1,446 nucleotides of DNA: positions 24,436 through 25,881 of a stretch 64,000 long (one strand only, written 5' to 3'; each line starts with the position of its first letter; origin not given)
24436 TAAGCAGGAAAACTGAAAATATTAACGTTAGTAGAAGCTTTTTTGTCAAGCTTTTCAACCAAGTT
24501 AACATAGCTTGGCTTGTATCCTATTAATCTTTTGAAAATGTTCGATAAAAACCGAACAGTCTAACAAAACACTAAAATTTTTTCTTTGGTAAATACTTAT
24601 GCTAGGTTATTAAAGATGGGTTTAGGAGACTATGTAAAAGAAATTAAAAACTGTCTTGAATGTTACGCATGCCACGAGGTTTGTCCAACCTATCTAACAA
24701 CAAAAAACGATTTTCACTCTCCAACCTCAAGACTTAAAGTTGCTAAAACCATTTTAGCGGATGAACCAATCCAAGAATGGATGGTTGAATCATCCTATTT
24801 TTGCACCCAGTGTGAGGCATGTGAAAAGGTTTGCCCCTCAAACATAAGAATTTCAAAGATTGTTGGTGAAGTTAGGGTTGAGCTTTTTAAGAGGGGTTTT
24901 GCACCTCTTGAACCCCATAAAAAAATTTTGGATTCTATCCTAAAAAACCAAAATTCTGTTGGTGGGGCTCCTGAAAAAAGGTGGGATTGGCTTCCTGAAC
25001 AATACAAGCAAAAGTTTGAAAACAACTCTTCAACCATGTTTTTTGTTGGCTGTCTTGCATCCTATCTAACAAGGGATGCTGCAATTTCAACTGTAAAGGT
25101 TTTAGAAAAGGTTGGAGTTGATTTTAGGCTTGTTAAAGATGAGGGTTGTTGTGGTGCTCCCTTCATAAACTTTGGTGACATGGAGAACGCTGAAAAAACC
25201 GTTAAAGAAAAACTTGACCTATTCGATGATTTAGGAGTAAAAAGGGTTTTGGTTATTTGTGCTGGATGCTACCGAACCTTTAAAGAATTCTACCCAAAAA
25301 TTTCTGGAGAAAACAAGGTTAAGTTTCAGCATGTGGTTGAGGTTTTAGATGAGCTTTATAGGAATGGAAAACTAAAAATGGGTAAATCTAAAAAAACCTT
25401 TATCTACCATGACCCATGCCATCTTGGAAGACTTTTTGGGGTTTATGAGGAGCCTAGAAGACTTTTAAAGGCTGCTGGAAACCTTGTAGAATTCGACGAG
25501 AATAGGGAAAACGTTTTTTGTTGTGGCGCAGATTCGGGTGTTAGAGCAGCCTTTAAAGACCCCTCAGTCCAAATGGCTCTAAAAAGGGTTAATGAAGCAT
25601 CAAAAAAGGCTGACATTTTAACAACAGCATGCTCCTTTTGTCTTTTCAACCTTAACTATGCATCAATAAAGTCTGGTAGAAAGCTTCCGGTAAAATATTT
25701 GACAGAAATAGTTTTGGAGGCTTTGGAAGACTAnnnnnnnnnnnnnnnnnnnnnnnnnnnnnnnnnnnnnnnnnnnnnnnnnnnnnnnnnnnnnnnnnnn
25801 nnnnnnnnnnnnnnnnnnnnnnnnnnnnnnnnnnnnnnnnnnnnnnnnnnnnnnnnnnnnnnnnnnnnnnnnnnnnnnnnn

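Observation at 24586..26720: HdrD-like Fe-S/CCG protein translationally coupled to an ADP-ribosylglycohydrolase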

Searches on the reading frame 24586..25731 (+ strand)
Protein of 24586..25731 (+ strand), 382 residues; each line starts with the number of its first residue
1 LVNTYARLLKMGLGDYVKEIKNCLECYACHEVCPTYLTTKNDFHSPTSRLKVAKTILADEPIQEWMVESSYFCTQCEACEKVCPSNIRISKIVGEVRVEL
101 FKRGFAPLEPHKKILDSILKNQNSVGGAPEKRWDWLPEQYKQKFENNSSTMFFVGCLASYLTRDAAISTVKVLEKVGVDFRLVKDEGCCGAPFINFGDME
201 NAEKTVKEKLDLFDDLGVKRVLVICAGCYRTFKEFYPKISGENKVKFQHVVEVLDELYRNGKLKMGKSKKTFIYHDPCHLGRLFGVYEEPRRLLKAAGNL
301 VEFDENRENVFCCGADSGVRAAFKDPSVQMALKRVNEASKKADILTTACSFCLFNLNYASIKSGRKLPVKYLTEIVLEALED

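Call 6: search_protein_families(library=pfam, proteins=[window:24586-25731:+])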
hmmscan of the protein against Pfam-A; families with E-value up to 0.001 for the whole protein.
window:24586-25731:+ (382 aa): 8 families
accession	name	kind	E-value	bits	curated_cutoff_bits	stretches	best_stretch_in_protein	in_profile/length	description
PF02754.22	CCG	-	1.1e-29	102.8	20.6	2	151-233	2-85/85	Cysteine-rich domain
PF13183.11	Fer4_8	-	2.6e-12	47.5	27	1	19-87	1-68/68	4Fe-4S dicluster domain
PF12838.12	Fer4_7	-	1.4e-07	32.3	27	1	22-87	1-52/52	4Fe-4S dicluster domain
PF13534.11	Fer4_17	-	5.5e-07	30.5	22.2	1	22-87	1-60/61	4Fe-4S dicluster domain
PF13484.11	Fer4_16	-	1.2e-06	29.7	30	1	22-86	1-66/66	4Fe-4S double cluster binding domain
PF13187.11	Fer4_9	-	6e-06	26.6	27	1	22-86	1-50/52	4Fe-4S dicluster domain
PF00037.32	Fer4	-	0.00013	22.1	21.1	0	73-87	8-22/24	4Fe-4S binding domain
PF13237.11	Fer4_10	-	0.00078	19.8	25.5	0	19-84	5-53/53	4Fe-4S dicluster domain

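Call 7: search_protein_families(library=ncbifam, proteins=[window:24586-25731:+], max_evalue=0.00001)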
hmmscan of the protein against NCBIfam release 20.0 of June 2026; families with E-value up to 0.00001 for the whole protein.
window:24586-25731:+ (382 aa): 16 families
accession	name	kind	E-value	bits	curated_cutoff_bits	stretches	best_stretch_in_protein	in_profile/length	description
NF004898.0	PRK06259.1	equivalog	1.1e-68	232.1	385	1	16-378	129-486/488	fumarate reductase (CoM/CoB) subunit TfrB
NF045670.1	quin_L_LdhH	equivalog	2.4e-47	161.7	800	2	136-376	455-705/706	L-lactate dehydrogenase (quinone) large subunit LdhH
NF008369.0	PRK11168.1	equivalog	1.1e-31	110.1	278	2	135-315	153-336/401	anaerobic glycerol-3-phosphate dehydrogenase subunit C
NF045663.1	diclust_near_Sec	equivalog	2.1e-28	98.9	530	1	17-352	300-614/759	pyridine nucleotide-disulfide oxidoreductase/dicluster-binding protein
NF008434.0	PRK11274.1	equivalog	2.1e-26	92.8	333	1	20-380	22-407/409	glycolate oxidase subunit GlcF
NF045796.1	DsrK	equivalog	1.1e-25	90.3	400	1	56-322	104-377/453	sulfate reduction electron transfer complex DsrMKJOP subunit DsrK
NF045724.1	ferredox_TmcB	equivalog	4.6e-22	78.2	735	1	170-381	208-429/430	electron transfer complex ferredoxin TmcB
TIGR03379.1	glycerol3P_GlpC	equivalog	2e-21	76.2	279.9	1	135-363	149-384/397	anaerobic glycerol-3-phosphate dehydrogenase subunit GlpC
NF045711.1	sulf_resp_HmcF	equivalog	9.2e-17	61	750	1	21-352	60-421/457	sulfate respiration complex iron-sulfur protein HmcF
TIGR03288.1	CoB_CoM_SS_B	equivalog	2.5e-15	56.5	345.15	1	151-276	3-128/290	CoB--CoM heterodisulfide reductase subunit B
TIGR03290.1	CoB_CoM_SS_C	equivalog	2.9e-08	33.8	160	1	20-125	1-99/144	CoB--CoM heterodisulfide reductase subunit C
TIGR00384.1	dhsB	subfamily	1e-07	31.7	88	1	17-96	136-221/222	succinate dehydrogenase and fumarate reductase iron-sulfur protein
TIGR00273.1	TIGR00273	equivalog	2e-07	30.3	444.8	1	15-107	287-379/432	LutB/LldF family L-lactate oxidation iron-sulfur protein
NF004616.0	PRK05950.1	subfamily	3.4e-07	29.7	228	1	18-103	144-236/238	succinate dehydrogenase iron-sulfur subunit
NF009226.0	PRK12576.1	equivalog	1.3e-06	28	344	1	21-115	154-236/317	succinate dehydrogenase/fumarate reductase iron-sulfur subunit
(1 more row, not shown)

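Call 23: find_homologous_proteins(query=window:24616-25731:+, max_evalue=1e-20)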
Query window:24616-25731:+ (372 aa): 583 proteins with E <= 1e-20 among 3094 candidates; the best 120 are listed.
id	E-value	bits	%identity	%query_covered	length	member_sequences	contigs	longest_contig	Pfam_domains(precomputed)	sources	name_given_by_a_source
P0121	1.5e-252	855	99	100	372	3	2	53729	PF13484.12,PF12838.13,PF13534.12,PF02754.22,PF13183.12,PF13187.12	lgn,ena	-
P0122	7.3e-202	688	76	100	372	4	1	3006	PF13484.12,PF12838.13,PF13534.12,PF02754.22,PF13183.12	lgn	-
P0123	7.7e-192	655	74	100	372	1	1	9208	PF13534.12,PF02754.22,PF13183.12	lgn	-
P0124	5.8e-169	580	64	100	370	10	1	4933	PF14691.12,PF13746.12,PF13484.12,PF12838.13,PF13534.12,PF02754.22,PF13183.12,PF13187.12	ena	-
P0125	1.4e-167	575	66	99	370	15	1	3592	PF13484.12,PF12838.13,PF13534.12,PF02754.22,PF13183.12,PF13187.12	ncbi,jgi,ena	-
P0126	2.3e-161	555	63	100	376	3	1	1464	PF13534.12,PF02754.22,PF13183.12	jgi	-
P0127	2.9e-111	390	49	99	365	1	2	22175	PF13534.12,PF02754.22,PF13183.12,PF13187.12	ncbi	-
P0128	3.1e-111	390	49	99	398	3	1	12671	PF13534.12,PF02754.22,PF13183.12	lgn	-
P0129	7.5e-110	386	47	99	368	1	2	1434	PF13534.12,PF02754.22,PF13183.12,PF13187.12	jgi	jgi:Fe-S oxidoreductase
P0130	3.6e-109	383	44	99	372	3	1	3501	PF13534.12,PF02754.22,PF13183.12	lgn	-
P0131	7.1e-109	382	46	99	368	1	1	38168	PF13534.12,PF02754.22,PF13183.12,PF13187.12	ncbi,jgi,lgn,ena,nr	ncbi:MAG TPA: heterodisulfide reductase-related iron-sulfur binding cluster [Candidatus Deferrimicro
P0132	1.5e-108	381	45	99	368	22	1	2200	PF12838.13,PF13534.12,PF02754.22,PF13237.12,PF13183.12,PF13187.12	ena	-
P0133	4.3e-106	373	46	97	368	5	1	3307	PF13484.12,PF12838.13,PF13534.12,PF02754.22,PF13183.12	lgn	-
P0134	1.2e-105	372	45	99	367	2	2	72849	PF02754.22,PF13183.12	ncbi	ncbi:MAG: (Fe-S)-binding protein [Candidatus Helarchaeota archaeon]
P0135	5.8e-105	369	46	97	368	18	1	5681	PF13534.12,PF02754.22,PF13183.12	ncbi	ncbi:MAG: (Fe-S)-binding protein [Candidatus Freyarchaeota archaeon]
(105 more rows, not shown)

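Call 25: find_related_loci(query=A2, collection=metagenome_contigs, flank=7000)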
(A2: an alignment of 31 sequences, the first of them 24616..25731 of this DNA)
Query A2 (372 aa) in metagenome_contigs; peptide patterns used: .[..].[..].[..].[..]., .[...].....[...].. (x = any residue, [..] = any of these).
600 stretches matched a pattern (row limit reached: there are more); 581 encode a relative of the query (tblastn E <= 1e-3); the best 80 are kept; 80 distinct loci.
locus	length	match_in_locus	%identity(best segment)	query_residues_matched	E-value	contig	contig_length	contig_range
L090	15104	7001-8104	40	7-372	4e-98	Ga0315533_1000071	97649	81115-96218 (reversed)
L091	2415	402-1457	44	13-370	4e-102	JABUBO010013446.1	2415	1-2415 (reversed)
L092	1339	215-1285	42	10-370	7e-101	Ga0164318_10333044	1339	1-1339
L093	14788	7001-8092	42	5-370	3e-91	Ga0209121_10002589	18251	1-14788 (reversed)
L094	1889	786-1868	40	8-370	2e-95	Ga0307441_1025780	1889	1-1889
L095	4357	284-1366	41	7-371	5e-90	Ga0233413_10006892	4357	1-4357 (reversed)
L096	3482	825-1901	40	8-370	2e-87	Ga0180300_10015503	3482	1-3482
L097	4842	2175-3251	41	10-372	2e-85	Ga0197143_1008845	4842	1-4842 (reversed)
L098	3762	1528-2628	35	10-371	2e-78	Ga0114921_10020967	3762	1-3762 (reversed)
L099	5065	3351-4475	34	1-370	8e-78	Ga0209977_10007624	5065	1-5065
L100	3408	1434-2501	36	10-365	6e-71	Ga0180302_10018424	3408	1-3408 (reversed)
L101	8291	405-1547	35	3-369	1e-68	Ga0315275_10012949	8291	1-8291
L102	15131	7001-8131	34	8-370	1e-68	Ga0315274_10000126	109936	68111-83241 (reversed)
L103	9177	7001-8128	35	8-369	7e-68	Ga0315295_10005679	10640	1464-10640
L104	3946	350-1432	34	3-359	2e-67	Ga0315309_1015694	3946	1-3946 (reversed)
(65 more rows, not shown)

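Call 59: find_encoding_contigs(protein=P0127, flank=7000, max_places=2)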
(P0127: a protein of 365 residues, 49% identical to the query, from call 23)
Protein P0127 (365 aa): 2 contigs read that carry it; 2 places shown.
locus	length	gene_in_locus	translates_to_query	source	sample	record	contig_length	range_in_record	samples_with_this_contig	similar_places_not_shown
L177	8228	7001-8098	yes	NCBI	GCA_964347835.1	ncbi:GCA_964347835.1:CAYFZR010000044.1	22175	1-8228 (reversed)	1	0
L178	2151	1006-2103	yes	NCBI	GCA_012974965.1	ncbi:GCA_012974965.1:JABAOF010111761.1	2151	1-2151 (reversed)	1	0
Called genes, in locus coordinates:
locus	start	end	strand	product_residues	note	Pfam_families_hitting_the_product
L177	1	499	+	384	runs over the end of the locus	PF14397:ATPgrasp_ST (faint), PF02655:ATP-grasp_3, PF14398:ATPgrasp_YheCD (faint), PF15632:ATPgrasp_Ter (weak), PF02786:CPSase_L_D2 (weak)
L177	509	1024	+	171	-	PF02002:TFIIE_alpha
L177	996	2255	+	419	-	PF01837:HcyBio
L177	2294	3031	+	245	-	PF25145:NfeD1b_N, PF01343:Peptidase_S49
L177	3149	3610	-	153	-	PF00300:His_Phos_1 (weak)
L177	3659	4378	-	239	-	PF20897:DUF6846, PF20755:DUF6834_C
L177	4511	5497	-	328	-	PF10050:DUF2284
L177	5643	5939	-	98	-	PF00011:HSP20 (weak)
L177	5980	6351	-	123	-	PF13686:DrsE_2 (weak), PF02635:DsrE, PF13686:DrsE_2 (weak)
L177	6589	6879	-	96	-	PF01910:Thiamine_BP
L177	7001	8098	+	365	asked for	PF13183:Fer4_8, PF13187:Fer4_9 (weak), PF13534:Fer4_17, PF02754:CCG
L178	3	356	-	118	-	?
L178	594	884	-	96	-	PF01910:Thiamine_BP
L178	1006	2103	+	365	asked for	PF13183:Fer4_8, PF13187:Fer4_9 (weak), PF13534:Fer4_17, PF02754:CCG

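Call 61: search_solved_structures(query=window:24616-25731:+, max_evalue=0.001)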
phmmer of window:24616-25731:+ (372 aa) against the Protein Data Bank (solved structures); distinct sequences matched with E-value up to 0.001: 11.
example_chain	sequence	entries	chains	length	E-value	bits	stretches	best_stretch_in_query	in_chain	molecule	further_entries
9ojn_A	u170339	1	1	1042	2.7e-22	82.5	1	61-345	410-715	Iron-sulfur-binding reductase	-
5odc_B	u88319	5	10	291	5.7e-12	48.5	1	141-252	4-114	Heterodisulfide reductase, subunit B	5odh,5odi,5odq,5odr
9sfi_C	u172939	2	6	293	7.7e-12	48.1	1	141-249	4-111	H(2)/formate:CoB-CoM heterodisulfide,ferredoxin reductase subunit B2 | Heterodisulfide reductase subunit B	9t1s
7bkb_B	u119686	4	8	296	2.8e-11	46.2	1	141-249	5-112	CoB--CoM heterodisulfide reductase subunit B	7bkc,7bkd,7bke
8rvv_B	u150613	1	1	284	2.1e-09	40.1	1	141-283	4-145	H(2):CoB-CoM heterodisulfide,ferredoxin reductase subunit B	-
8rvu_b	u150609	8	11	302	2.8e-09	39.7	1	141-283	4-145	H(2):CoB-CoM heterodisulfide,ferredoxin reductase subunit B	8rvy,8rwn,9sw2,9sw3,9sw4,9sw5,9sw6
8rvv_C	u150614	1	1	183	2.1e-05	26.9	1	10-112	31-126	H(2):CoB-CoM heterodisulfide,ferredoxin reductase subunit C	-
8rvu_c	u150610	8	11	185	2.2e-05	26.8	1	10-112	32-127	H(2):CoB-CoM heterodisulfide,ferredoxin reductase subunit C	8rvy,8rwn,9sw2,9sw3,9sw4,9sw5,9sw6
9t1s_M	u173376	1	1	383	0.0001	24.7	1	7-91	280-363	formate dehydrogenase (coenzyme F420)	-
5odc_C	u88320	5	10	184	0.00016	24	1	5-111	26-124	Heterodisulfide reductase, subunit C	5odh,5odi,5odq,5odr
9sfi_E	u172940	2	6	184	0.00017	23.9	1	7-115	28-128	H(2)/formate:CoB-CoM heterodisulfide,ferredoxin reductase subunit C2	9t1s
